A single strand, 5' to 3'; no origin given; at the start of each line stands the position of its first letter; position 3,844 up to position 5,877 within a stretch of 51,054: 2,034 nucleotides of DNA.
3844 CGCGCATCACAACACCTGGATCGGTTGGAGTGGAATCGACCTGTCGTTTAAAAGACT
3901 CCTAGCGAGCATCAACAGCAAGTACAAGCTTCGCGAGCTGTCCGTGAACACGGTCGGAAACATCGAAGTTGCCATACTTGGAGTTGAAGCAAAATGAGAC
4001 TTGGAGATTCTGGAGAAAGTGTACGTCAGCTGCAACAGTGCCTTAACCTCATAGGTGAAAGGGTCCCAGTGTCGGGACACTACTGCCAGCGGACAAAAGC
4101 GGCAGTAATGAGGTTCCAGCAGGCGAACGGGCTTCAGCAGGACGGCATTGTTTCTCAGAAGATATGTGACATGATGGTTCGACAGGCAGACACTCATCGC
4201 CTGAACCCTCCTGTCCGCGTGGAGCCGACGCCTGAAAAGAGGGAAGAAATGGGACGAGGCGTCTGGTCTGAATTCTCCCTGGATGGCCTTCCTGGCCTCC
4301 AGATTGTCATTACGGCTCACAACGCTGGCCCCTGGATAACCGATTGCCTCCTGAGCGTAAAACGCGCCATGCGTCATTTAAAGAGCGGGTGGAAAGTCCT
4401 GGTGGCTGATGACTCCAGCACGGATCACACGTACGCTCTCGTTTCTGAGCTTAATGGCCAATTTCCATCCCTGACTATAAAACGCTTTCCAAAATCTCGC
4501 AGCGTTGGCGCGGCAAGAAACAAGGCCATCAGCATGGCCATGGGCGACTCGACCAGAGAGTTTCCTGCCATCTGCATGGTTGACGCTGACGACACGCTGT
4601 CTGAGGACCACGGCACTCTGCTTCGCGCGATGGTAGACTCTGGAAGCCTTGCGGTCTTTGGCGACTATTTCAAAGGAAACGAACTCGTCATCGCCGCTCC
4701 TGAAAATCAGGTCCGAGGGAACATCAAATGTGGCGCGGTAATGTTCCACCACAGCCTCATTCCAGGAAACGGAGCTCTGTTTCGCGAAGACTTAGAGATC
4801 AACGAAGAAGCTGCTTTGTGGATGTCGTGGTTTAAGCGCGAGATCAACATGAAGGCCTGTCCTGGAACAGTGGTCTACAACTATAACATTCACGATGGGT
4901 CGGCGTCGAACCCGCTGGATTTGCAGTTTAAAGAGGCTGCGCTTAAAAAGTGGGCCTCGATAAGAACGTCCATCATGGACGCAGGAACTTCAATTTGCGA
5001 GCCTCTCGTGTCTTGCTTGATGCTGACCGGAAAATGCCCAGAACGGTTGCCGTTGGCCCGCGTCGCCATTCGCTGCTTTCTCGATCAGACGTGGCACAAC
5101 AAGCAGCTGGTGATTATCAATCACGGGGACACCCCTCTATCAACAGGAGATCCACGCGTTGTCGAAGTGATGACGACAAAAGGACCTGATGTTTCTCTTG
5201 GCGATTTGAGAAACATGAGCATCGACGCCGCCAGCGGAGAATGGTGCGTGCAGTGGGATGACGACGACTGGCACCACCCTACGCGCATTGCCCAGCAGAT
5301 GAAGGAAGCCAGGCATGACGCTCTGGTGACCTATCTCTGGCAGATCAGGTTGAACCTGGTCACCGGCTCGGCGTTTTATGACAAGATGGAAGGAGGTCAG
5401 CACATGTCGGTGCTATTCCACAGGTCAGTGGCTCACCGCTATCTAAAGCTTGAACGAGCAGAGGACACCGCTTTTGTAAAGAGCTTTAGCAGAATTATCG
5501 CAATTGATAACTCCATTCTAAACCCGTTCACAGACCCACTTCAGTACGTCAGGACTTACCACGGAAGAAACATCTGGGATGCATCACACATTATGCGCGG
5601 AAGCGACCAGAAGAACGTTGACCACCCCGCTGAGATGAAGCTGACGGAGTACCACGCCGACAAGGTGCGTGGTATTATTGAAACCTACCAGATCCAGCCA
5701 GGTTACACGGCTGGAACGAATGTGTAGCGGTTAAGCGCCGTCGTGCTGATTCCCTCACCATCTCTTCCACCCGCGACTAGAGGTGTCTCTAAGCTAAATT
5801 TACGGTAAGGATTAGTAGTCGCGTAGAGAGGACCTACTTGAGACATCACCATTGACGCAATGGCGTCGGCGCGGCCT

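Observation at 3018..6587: Glycosyltransferase island beside gene 55: a membrane protein, an unknown protein, a PG-binding domain fused to two GT2 domains, and a convergent GT2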

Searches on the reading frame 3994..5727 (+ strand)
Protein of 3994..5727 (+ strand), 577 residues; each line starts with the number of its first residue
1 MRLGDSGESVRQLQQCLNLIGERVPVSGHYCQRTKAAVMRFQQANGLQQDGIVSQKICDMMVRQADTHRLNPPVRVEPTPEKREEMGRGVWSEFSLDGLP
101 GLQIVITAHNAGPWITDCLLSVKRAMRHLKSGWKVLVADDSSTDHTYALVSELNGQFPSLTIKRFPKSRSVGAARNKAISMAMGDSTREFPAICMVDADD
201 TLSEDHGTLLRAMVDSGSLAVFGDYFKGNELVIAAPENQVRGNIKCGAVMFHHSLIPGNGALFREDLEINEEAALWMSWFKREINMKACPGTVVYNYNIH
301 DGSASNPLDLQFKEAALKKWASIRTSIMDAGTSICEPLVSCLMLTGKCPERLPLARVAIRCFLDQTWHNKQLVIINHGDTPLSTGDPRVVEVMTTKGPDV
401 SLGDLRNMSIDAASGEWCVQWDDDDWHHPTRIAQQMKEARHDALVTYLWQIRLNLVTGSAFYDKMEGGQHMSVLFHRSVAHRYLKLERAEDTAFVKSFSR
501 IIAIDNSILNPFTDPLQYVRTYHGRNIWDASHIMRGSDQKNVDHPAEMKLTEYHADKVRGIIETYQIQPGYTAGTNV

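Call 3: search_protein_families(library=pfam, proteins=[window:3994-5727:+], max_evalue=0.1)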
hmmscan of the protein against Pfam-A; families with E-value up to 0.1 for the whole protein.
window:3994-5727:+ (577 aa): 3 families
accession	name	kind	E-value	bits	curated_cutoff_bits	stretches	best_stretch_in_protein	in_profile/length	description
PF00535.33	Glycos_transf_2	-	4.8e-26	92.1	23.3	2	104-224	2-114/168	Glycosyl transferase family 2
PF01471.23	PG_binding_1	-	1.7e-12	47.7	23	1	6-57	1-53/57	Putative peptidoglycan binding domain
PF10111.15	Glyco_tranf_2_2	-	0.00049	20.1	27.3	1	104-206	4-98/276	Glycosyltransferase like family 2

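Call 4: search_protein_families(library=phrogs, proteins=[window:3994-5727:+], max_evalue=0.01)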
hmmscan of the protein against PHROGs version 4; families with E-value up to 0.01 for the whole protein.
window:3994-5727:+ (577 aa): 9 families
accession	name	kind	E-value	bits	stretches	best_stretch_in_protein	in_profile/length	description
phrog_1224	-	head and packaging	2.6e-11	44.4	1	2-66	5-70/438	endolysin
phrog_2649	-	lysis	6.3e-09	37.1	1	2-67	176-241/261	endolysin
phrog_8858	-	moron, auxiliary metabolic gene and host takeover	1.9e-07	31.2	1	386-455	45-116/395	glycosyltransferase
phrog_1493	-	lysis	5.8e-07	30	1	4-56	244-300/394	endolysin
phrog_14775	-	moron, auxiliary metabolic gene and host takeover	2.4e-06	28.4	1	399-449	47-97/203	glycosyltransferase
phrog_1512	-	lysis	0.0011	20.1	1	1-57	177-238/314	endolysin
phrog_23452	-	unknown function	0.0014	19.8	1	2-54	56-114/135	-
phrog_13126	-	moron, auxiliary metabolic gene and host takeover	0.0021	18.3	1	122-216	16-102/394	beta-1,4-glycosyltransferase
phrog_841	-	moron, auxiliary metabolic gene and host takeover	0.0048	17.4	1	102-199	4-96/309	GtrB-like O-antigen conversion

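Call 6: search_dna_similar(query=window:3994-5727:+, collection=phages, mode=protein, max_rows=30)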
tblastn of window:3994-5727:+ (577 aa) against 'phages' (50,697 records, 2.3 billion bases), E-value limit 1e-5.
Records with a match: 4; places in all: 4; records where one place covers at least 80% of the query: 0.
Best place of each record, by identity: <60% 4.
By first word of the organism name: Bacteriophage 3; Pseudanabaena 1.
By host as written in the record: - 3; Pseudanabaena sp. 1.
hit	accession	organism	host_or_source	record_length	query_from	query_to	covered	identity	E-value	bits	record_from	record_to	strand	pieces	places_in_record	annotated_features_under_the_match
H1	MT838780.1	Bacteriophage sp.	human fecal samples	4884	102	229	22%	33.1%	3e-7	60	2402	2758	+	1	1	record has no annotation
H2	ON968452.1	Pseudanabaena phage Pan1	Pseudanabaena sp.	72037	1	80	14%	40.0%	7e-7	59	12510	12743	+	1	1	N-acetylmuramidase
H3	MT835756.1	Bacteriophage sp.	human fecal samples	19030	1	61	11%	45.9%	9e-7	58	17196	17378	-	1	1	record has no annotation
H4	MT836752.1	Bacteriophage sp.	human fecal samples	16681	1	55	10%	49.1%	1e-6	58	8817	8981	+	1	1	record has no annotation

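Call 9: find_homologous_proteins(query=window:3994-5727:+, max_evalue=0.001)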
Query window:3994-5727:+ (577 aa): 45 proteins with E <= 0.001 among 8000 candidates.
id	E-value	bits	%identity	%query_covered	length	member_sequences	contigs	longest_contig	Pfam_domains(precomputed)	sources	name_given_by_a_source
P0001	0.0e+0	1262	100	93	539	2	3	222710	PF00535.33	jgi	-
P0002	9.0e-257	872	66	99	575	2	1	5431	PF10111.15,PF00535.33,PF01471.24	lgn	-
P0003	2.1e-167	576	47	99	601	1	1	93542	PF13641.13,PF00535.33,PF01471.24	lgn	-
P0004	2.1e-166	573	47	99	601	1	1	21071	PF13641.13,PF00535.33,PF01471.24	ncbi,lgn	-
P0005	7.4e-161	555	48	97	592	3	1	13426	PF00535.33,PF01471.24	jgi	jgi:glycosyltransferase involved in cell wall biosynthesis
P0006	1.2e-150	521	44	98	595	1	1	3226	PF13641.13,PF00535.33,PF01471.24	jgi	jgi:glycosyltransferase involved in cell wall biosynthesis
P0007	1.3e-148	514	44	99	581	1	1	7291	PF00535.33,PF01471.24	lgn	-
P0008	4.8e-144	499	42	99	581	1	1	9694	PF00535.33,PF01471.24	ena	-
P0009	1.5e-143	498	44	99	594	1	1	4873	PF00535.33,PF01471.24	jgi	jgi:glycosyltransferase involved in cell wall biosynthesis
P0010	7.8e-136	472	41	99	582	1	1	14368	PF00535.33,PF01471.24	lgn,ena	-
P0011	1.9e-101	359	41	75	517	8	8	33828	PF00535.33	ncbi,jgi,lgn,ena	ncbi:MAG: glycosyltransferase involved in cell wall biosynthesis [Candidatus Binatia bacterium]|jgi:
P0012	2.8e-84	302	34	98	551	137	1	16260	PF00535.33,PF01471.24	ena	-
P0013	3.4e-84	302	33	98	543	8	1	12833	PF00535.33,PF01471.24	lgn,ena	-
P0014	1.0e-83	300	34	98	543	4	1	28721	PF00535.33,PF01471.24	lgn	-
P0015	1.3e-82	297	33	99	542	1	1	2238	PF00535.33,PF01471.24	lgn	-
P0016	7.7e-81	291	39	72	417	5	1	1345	PF00535.33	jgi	-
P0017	4.6e-79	285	44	58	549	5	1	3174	PF00535.33,PF01471.24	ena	-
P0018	5.9e-79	284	32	99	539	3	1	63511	PF01471.24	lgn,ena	-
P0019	1.5e-78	283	39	70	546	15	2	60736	PF00535.33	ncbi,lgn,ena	-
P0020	2.4e-78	282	33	99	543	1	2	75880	PF00535.33,PF01471.24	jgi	jgi:hypothetical protein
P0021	3.3e-78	282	37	76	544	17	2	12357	PF00535.33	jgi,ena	jgi:hypothetical protein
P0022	1.2e-73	267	38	66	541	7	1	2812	PF00535.33,PF01471.24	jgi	-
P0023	2.5e-26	111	26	75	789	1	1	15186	PF13641.13,PF00535.33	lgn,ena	-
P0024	4.6e-23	100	26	49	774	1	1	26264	PF10111.15,PF13641.13,PF00535.33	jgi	jgi:glycosyltransferase involved in cell wall biosynthesis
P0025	3.1e-22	97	37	19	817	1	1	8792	PF10111.15,PF13641.13,PF00535.33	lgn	-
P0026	5.3e-22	96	24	74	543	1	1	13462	PF13641.13,PF00535.33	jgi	jgi:glycosyltransferase involved in cell wall biosynthesis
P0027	1.5e-21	95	29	41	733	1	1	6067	PF10111.15,PF13641.13,PF00535.33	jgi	jgi:glycosyltransferase involved in cell wall biosynthesis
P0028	9.5e-17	79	31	39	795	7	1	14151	PF00535.33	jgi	jgi:glycosyltransferase involved in cell wall biosynthesis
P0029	3.6e-16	77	34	34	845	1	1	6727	PF13428.13,PF00535.33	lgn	-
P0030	7.4e-14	70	29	34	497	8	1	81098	PF10111.15,PF13641.13,PF00535.33,PF02709.21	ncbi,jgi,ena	-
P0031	1.4e-10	59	31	38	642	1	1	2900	PF00535.33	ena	-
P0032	8.5e-9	53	33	23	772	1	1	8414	PF13641.13,PF13578.13,PF00535.33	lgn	-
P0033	1.1e-8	52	41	18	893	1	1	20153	PF13641.13,PF13578.13,PF00535.33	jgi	jgi:hypothetical protein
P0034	3.6e-8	51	37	19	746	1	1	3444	PF13578.13,PF00535.33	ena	-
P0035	5.2e-8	50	26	33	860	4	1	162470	PF13641.13,PF13427.12,PF00535.33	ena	-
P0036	3.3e-7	48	26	33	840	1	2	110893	PF13641.13,PF13427.12,PF00535.33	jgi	jgi:hypothetical protein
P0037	3.5e-7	47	29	30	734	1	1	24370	PF13578.13,PF00535.33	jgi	jgi:predicted O-methyltransferase YrrM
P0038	7.2e-7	46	26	33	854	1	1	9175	PF13641.13,PF00535.33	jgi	jgi:hypothetical protein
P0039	9.2e-7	46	37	17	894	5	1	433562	PF13578.13,PF00535.33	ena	-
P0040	1.2e-6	46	36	18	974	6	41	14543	PF13578.13,PF00535.33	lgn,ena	-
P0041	1.6e-6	45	36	20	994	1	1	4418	PF13578.13,PF00535.33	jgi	jgi:predicted O-methyltransferase YrrM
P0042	2.7e-6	45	31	34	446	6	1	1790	PF00535.33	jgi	jgi:hypothetical protein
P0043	1.1e-5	43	28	40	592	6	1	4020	PF00535.33,PF23741.2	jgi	-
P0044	9.9e-5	39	31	18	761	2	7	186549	PF13641.13,PF00535.33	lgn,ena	-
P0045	1.2e-4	39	34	18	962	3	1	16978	PF13578.13,PF00535.33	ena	-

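Call 10: find_encoding_contigs(protein=window:3994-5727:+, flank=10000, max_places=6)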
Protein window:3994-5727:+ (577 aa): 7 contigs read that carry it; 6 places shown.
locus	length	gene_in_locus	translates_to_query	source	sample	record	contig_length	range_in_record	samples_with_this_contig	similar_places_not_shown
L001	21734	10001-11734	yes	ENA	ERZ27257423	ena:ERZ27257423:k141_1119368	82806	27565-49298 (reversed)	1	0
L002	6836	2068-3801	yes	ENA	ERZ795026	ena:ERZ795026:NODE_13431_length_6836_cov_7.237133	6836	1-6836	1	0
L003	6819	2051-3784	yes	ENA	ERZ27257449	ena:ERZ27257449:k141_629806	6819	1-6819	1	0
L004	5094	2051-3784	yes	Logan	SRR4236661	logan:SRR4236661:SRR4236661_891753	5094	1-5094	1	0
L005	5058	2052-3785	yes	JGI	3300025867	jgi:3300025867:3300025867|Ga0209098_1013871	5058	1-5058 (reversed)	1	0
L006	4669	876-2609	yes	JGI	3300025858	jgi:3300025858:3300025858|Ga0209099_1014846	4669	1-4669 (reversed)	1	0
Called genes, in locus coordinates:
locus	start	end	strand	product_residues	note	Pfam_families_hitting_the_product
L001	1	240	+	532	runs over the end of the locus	-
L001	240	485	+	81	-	-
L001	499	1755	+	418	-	PF01075:Glyco_transf_9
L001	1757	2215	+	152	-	-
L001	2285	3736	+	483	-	-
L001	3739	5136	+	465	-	PF00154:RecA_N, PF08423:Rad51 (weak), PF06745:ATPase (weak), PF01637:ATPase_2 (weak), PF00154:RecA_N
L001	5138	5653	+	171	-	PF18894:PhageMetallopep (weak)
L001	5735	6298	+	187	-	-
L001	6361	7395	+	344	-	-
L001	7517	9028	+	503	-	-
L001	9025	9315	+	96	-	-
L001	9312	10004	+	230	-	-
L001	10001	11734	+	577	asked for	PF01471:PG_binding_1, PF00535:Glycos_transf_2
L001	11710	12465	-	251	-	-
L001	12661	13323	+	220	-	-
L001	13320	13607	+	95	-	-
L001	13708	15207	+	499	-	PF03420:Peptidase_S77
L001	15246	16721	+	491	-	PF07068:Gp23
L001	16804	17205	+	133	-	-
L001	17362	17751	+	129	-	-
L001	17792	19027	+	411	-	-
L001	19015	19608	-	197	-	-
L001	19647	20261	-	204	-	-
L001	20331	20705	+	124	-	-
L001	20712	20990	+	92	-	-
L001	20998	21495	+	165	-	-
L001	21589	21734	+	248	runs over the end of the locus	-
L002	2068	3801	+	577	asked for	PF01471:PG_binding_1, PF00535:Glycos_transf_2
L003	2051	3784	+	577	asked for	PF01471:PG_binding_1, PF00535:Glycos_transf_2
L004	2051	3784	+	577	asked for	PF01471:PG_binding_1, PF00535:Glycos_transf_2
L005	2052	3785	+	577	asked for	PF01471:PG_binding_1, PF00535:Glycos_transf_2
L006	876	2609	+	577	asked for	PF01471:PG_binding_1, PF00535:Glycos_transf_2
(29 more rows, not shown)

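Call 12: find_encoding_contigs(protein=P0003, flank=10000, max_places=2)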
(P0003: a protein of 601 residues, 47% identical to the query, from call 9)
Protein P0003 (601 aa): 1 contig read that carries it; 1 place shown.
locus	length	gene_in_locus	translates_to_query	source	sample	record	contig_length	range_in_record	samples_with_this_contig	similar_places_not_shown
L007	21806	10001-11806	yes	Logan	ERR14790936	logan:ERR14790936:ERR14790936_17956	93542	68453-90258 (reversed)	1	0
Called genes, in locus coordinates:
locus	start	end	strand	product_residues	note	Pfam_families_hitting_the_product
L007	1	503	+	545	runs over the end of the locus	PF00535:Glycos_transf_2 (weak)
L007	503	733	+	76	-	-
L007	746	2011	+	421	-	PF01075:Glyco_transf_9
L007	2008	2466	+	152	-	-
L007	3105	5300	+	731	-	PF00154:RecA_N, PF06745:ATPase (faint), PF08423:Rad51 (faint)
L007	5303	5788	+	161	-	PF18894:PhageMetallopep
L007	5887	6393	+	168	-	-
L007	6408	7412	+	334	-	-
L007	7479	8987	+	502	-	-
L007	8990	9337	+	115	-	-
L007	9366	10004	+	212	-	-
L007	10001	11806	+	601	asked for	PF01471:PG_binding_1, PF00535:Glycos_transf_2, PF13641:Glyco_tranf_2_3 (weak), PF00535:Glycos_transf_2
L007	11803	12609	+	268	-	PF13469:Sulfotransfer_3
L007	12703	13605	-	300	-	-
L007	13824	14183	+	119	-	-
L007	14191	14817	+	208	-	-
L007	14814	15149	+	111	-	-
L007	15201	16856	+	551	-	PF03420:Peptidase_S77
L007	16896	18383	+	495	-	PF07068:Gp23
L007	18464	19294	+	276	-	PF11450:DUF3008, PF04542:Sigma70_r2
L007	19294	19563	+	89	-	-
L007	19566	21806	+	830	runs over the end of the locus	-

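Call 13: find_encoding_contigs(protein=P0018, flank=10000, max_places=2)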
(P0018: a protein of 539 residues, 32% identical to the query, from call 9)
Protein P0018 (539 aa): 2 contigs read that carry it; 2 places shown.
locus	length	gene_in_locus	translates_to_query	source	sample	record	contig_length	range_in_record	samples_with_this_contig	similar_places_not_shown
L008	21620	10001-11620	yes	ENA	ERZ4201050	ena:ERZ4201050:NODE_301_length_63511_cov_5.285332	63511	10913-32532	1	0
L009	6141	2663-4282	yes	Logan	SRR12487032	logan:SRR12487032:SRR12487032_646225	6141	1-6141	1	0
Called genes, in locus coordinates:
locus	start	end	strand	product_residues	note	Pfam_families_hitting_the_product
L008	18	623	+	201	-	-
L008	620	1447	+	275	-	-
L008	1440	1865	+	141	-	-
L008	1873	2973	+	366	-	PF01075:Glyco_transf_9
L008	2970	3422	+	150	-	-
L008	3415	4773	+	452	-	-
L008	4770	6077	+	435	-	PF00154:RecA_N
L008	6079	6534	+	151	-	PF18894:PhageMetallopep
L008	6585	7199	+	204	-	-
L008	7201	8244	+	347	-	-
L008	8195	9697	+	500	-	-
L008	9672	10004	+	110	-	-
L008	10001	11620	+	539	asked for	PF01471:PG_binding_1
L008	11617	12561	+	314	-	-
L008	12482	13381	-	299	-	PF00535:Glycos_transf_2 (faint)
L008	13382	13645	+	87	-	-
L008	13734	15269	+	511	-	PF03420:Peptidase_S77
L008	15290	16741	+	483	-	PF07068:Gp23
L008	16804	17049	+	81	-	-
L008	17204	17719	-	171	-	-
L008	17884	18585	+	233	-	-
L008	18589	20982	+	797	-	-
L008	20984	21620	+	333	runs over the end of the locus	-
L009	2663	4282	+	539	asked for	PF01471:PG_binding_1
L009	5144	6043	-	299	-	PF00535:Glycos_transf_2 (faint)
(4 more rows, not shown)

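Call 14: find_encoding_contigs(protein=P0020, flank=10000, max_places=2)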
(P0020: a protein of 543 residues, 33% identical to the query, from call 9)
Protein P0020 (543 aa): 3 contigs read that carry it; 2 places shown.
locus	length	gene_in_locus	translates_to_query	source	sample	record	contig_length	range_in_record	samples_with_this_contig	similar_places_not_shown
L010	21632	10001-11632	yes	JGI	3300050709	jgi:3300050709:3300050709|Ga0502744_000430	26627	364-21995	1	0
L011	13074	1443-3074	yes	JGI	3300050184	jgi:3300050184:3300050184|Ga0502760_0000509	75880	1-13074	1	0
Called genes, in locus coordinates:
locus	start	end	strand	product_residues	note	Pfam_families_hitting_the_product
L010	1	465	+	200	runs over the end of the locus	-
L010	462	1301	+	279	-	-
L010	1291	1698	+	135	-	-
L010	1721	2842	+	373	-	PF01075:Glyco_transf_9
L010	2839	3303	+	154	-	-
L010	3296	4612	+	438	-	-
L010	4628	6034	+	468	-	PF00154:RecA_N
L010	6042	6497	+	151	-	PF18894:PhageMetallopep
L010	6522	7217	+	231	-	-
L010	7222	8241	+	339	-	-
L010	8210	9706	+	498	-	-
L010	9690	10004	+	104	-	-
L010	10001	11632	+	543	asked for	PF01471:PG_binding_1, PF00535:Glycos_transf_2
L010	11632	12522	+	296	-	-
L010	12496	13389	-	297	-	-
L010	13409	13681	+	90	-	-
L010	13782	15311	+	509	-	PF03420:Peptidase_S77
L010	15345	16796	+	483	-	PF07068:Gp23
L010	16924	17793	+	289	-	-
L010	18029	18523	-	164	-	-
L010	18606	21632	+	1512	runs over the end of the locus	-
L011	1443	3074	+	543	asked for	PF01471:PG_binding_1, PF00535:Glycos_transf_2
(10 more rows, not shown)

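Call 18: search_solved_structures(query=A1, max_evalue=0.01, show_alignments=3)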
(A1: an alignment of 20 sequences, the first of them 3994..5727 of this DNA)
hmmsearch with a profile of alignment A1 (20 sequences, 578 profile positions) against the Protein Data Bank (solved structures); distinct sequences matched with E-value up to 0.01: 34.
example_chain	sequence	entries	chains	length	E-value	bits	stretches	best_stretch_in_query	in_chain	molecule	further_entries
4xxt_A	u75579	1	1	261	9.5e-11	44.2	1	2-104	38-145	Fusion of predicted Zn-dependent amidase/peptidase (Cell wall hydrolase/DD-carboxypeptidas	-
9xps_S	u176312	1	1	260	2.8e-10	42.6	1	1-112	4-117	Endolysin gp144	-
3bkh_A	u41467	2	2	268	3e-10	42.5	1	1-112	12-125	lytic transglycosylase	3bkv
6p61_A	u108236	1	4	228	1.1e-09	40.6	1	91-280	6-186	Glycosyltransferase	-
2z87_A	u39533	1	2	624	2.3e-09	39.6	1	65-217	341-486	Chondroitin synthase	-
2z86_A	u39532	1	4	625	2.4e-09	39.6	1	65-217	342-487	Chondroitin synthase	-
3l7i_A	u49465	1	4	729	3.3e-09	39.1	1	100-287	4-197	Teichoic acid biosynthesis protein F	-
3l7m_A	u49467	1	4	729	3.3e-09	39.1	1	100-287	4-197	Teichoic acid biosynthesis protein F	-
3l7j_A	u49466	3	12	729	3.4e-09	39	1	100-287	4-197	Teichoic acid biosynthesis protein F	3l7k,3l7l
7rum_A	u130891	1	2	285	6.7e-09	38.1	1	1-78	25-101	Endolysin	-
8vh7_A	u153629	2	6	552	1.2e-08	37.2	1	87-231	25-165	Heparosan synthase B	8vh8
8viw_A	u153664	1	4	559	1.3e-08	37.1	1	87-231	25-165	Heparosan synthase B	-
5tv7_A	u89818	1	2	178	1.8e-08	36.7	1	1-62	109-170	Putative peptidoglycan-binding/hydrolysing protein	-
6h1j_A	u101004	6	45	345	2.1e-08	36.4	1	98-284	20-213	Probable ss-1,3-N-acetylglucosaminyltransferase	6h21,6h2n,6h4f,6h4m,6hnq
5tze_C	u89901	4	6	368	7.9e-08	34.5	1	100-300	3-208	Glycosyl transferase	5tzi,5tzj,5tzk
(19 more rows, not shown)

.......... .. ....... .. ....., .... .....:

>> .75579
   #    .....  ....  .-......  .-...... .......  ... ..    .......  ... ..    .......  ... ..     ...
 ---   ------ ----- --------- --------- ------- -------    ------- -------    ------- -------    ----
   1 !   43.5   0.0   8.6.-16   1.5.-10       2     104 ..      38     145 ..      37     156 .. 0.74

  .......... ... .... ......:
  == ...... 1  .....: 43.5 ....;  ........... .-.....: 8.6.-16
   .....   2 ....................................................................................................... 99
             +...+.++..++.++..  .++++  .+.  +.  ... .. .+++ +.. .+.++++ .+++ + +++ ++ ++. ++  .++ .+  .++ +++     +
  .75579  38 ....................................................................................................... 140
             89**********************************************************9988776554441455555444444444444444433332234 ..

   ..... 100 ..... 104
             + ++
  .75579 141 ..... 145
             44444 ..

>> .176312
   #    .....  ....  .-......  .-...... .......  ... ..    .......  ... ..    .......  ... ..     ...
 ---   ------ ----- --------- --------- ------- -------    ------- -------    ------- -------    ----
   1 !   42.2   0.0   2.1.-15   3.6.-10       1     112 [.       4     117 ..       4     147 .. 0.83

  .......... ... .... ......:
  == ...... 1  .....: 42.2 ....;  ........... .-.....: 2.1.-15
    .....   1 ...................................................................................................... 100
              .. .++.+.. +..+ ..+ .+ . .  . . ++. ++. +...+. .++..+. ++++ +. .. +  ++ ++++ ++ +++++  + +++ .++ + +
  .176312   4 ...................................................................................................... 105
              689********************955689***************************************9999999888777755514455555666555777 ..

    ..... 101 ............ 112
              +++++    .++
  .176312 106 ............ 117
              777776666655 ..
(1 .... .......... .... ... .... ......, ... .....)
